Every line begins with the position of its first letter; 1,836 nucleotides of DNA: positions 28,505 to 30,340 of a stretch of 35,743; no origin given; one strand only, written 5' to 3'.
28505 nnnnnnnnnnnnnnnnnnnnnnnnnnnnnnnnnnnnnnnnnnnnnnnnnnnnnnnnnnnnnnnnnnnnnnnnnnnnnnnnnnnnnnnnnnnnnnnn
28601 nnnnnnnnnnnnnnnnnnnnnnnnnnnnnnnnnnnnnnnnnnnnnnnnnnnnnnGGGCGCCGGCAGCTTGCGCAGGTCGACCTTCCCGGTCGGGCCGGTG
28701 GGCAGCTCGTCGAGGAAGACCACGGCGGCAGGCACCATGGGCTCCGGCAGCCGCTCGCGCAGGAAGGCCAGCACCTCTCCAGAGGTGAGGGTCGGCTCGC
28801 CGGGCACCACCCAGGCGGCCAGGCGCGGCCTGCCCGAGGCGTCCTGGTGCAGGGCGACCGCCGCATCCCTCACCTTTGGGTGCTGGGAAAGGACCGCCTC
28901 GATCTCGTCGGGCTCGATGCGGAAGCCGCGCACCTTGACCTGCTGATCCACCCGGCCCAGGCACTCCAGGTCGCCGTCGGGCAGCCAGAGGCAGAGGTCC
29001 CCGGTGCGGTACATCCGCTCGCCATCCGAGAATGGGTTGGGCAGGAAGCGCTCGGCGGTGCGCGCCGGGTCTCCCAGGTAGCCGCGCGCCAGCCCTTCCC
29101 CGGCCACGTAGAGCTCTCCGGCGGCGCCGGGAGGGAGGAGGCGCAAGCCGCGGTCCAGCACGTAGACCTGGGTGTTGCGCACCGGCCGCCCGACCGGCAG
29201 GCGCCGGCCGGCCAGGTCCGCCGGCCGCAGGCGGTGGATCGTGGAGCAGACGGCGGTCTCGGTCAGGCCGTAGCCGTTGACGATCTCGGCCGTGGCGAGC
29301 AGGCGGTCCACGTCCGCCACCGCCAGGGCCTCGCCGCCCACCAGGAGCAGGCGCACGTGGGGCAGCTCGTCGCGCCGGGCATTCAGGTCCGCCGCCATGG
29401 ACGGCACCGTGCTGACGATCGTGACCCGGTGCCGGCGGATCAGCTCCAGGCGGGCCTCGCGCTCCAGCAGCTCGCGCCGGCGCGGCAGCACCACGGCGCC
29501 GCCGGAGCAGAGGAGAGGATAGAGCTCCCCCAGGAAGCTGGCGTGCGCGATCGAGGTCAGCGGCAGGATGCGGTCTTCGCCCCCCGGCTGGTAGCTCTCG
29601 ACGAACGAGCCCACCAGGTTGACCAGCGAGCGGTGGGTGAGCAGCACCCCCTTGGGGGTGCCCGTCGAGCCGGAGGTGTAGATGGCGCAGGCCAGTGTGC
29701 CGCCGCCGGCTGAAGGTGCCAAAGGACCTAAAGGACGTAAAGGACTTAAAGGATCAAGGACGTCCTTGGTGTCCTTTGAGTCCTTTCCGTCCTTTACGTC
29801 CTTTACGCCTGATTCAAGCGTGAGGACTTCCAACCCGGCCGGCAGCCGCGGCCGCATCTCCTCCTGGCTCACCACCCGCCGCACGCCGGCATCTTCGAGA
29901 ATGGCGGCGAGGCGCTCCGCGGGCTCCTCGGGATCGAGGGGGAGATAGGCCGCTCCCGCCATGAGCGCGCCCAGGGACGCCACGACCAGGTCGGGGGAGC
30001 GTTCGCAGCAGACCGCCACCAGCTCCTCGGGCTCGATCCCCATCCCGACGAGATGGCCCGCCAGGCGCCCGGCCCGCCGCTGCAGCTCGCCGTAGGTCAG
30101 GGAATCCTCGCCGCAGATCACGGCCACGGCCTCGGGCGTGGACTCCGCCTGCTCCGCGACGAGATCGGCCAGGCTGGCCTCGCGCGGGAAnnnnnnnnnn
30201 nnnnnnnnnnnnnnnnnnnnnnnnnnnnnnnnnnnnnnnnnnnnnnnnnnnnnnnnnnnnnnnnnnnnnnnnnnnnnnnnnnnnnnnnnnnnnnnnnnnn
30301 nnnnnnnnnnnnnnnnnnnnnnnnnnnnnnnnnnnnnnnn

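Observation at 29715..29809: In-frame 95-bp palindrome of tandem 9-mers inside an essential biosynthetic domain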

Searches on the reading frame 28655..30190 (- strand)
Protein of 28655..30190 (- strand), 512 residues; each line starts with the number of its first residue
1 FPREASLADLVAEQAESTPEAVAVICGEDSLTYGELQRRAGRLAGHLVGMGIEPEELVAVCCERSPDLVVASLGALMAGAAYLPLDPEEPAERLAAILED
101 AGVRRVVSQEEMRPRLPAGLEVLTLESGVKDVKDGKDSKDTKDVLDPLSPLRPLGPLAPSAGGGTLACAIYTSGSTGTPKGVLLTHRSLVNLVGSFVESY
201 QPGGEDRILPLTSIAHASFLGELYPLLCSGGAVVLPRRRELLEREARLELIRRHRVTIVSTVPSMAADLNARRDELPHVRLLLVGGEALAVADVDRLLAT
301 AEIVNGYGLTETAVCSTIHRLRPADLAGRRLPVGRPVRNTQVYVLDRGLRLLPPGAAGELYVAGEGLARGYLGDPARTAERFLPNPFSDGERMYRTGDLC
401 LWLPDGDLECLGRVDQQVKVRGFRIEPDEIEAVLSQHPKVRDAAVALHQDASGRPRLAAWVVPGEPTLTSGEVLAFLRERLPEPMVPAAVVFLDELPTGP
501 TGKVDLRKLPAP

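Call 15: find_homologous_proteins(query=window:28655-30190:-, max_evalue=1e-30)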
Query seq(512 aa) (512 aa): 4755 proteins with E <= 1e-30 among 8000 candidates; the best 120 are listed.
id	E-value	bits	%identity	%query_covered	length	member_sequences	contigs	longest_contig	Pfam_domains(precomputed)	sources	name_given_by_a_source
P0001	1.2e-142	495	40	100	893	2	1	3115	PF00550.32,PF00501.35,PF13193.13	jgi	jgi:amino acid adenylation domain-containing protein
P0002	1.5e-136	474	50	99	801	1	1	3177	PF00668.26,PF00550.32,PF00501.35,PF13193.13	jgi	jgi:amino acid adenylation domain-containing protein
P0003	1.6e-136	474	48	99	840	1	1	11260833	PF00668.26,PF00550.32,PF00501.35,PF13193.13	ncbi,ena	-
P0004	6.7e-133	462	54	89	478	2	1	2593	PF00501.35,PF13193.13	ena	-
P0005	1.2e-130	455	48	98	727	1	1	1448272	PF00668.26,PF00550.32,PF00501.35,PF13193.13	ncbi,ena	-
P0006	2.1e-128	448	54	81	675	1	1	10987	PF00550.32,PF00501.35,PF13193.13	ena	-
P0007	2.9e-125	437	55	84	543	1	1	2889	PF00550.32,PF00501.35,PF13193.13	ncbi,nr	ncbi:MAG TPA: non-ribosomal peptide synthetase, partial [Myxococcaceae bacterium]|nr:non-ribosomal p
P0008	4.4e-122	427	59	70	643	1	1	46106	PF00109.33,PF00550.32,PF00501.35,PF13193.13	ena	-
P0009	2.2e-121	424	58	68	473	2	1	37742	PF00550.32,PF00501.35,PF13193.13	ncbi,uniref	ncbi:non-ribosomal peptide synthetase [Corallococcus sp. 4LFB]|uniref:non-ribosomal peptide syntheta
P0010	8.5e-111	389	41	99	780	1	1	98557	PF00550.32,PF00501.35,PF13193.13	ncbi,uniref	ncbi:amino acid adenylation domain-containing protein [Actinomadura sp. 3N407]|uniref:non-ribosomal 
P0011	2.4e-109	385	60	64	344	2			PF00501.35,PF13193.13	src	-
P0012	4.6e-109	384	45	100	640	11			PF00550.32,PF00501.35,PF13193.13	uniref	uniref:non-ribosomal peptide synthetase n=1 Tax=Bradyrhizobium sp. SZCCHNRI1003 TaxID=3057275 RepID=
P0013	2.3e-107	378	54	72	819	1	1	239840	PF00668.26,PF00501.35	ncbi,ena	-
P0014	3.8e-107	377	42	100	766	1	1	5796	PF00668.26,PF00550.32,PF00501.35,PF13193.13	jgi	-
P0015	4.9e-107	377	41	99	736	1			PF00501.35,PF13193.13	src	-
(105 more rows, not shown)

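Call 57: predict_structure(alignment_id=A2)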
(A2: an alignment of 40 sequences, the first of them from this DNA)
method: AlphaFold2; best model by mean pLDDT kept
length: 512 residues; sequences in the alignment: 40
mean_pLDDT: 89.9   pTM: 0.85
mean pLDDT of the five models: 89.9, 88.9, 87.8, 87.8, 87.6
residues with pLDDT >= 90: 387; 70-90: 83; 50-70: 24; < 50: 18
segments of 3 or more residues with pLDDT < 50: 131-138, 142-145, 147-152
pLDDT, mean of each block of 10 residues (from residue 1): 89 96 97 96 92 95 96 96 94 94 96 94 79 47 48 57 93 74 96 95 97 91 96 96 93 97 89 95 90 92 95 92 84 94 97 97 95 95 94 95 96 80 79 94 92 87 95 97 92 92 87 89
secondary structure, 60 per line:
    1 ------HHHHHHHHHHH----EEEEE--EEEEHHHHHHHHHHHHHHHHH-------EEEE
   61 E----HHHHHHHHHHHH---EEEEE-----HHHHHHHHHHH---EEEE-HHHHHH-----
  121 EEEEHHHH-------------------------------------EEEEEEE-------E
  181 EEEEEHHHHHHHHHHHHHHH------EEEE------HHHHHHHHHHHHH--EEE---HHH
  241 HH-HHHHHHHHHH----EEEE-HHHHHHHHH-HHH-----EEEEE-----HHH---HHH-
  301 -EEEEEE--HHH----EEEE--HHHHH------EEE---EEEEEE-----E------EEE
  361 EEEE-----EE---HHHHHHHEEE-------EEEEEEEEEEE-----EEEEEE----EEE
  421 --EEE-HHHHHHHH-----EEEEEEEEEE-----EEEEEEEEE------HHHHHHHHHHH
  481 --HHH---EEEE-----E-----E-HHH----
elements in order: H7-17 E22-26 E29-32 H33-49 E57-61 H66-77 E81-85 H91-101 E105-108 H110-115 E121-124 H125-128 E166-172 E180-185 H186-200 E207-210 H217-229 E232-234 H238-242 H244-253 E258-261 H263-271 E281-285 E302-307 E317-320 H323-327 E334-336 E340-345 E358-364 H375-381 E382-384 E392-402 E408-413 E418-420 E423-425 H427-434 E440-449 E455-463 H470-480 E489-492

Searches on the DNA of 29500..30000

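Call 16: search_rna_families(source=window, start=29500, end=30000, threshold=evalue, max_evalue=10)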
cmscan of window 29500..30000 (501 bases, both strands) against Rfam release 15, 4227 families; matches with E-value up to 10: 11.
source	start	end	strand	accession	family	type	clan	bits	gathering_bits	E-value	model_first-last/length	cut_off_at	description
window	29719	29805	+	RF04157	MIR9486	Gene; miRNA;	-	31.2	100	0.00018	1-119/119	no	MIR9486 microRNA precursor family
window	29729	29796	+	RF03975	mir-5881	Gene; miRNA;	-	25.2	87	0.0012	1-67/67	no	mir-5881 microRNA precursor family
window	29724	29801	+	RF03946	mir-3132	Gene; miRNA;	-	24.6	84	0.061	1-75/75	no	mir-3132 microRNA precursor family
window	29731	29794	+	RF03371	mir-4788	Gene; miRNA;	-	23.3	91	0.063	1-80/80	no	mir-4788 microRNA precursor family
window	29729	29796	-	RF03975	mir-5881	Gene; miRNA;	-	22.9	87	0.0062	1-67/67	no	mir-5881 microRNA precursor family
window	29724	29801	-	RF03946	mir-3132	Gene; miRNA;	-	21.5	84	0.35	1-75/75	no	mir-3132 microRNA precursor family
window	29729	29794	-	RF03210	mir-7359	Gene; miRNA;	-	19.9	90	0.46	1-56/56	no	mir-7359 microRNA precursor family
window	29713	29785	+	RF00833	mir-70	Gene; miRNA;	-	19.5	90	0.44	1-79/79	no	mir-70 microRNA precursor family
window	29742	29782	-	RF04341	Plastid-psbJ-5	Cis-reg;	CL00152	18.6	53.1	1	1-59/59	no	Plastid-psbJ-5 3UTR RNA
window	29905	29988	+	RF04123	mir-3127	Gene; miRNA;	-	15.6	82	9.9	1-87/87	no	mir-3127 microRNA precursor family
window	29826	29888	-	RF03006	M23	Gene; sRNA;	-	14.5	41.2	6.4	1-53/53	no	M23 RNA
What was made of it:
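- On Any Rfam 15 family: The window region gave only sub-threshold miRNA-precursor look-alikes (call 16).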

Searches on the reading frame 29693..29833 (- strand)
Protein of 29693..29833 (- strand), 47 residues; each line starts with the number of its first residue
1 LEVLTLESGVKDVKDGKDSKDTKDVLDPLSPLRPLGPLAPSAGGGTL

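Call 50: find_homologous_proteins(query=window:29693-29833:-, max_evalue=10)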
Query seq(47 aa): no candidate shares three 5-residue words with the query. No homologue found.
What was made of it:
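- Tried and rejected: The insert peptide shares no word triplets with any of 5.8 billion proteins (call 50).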
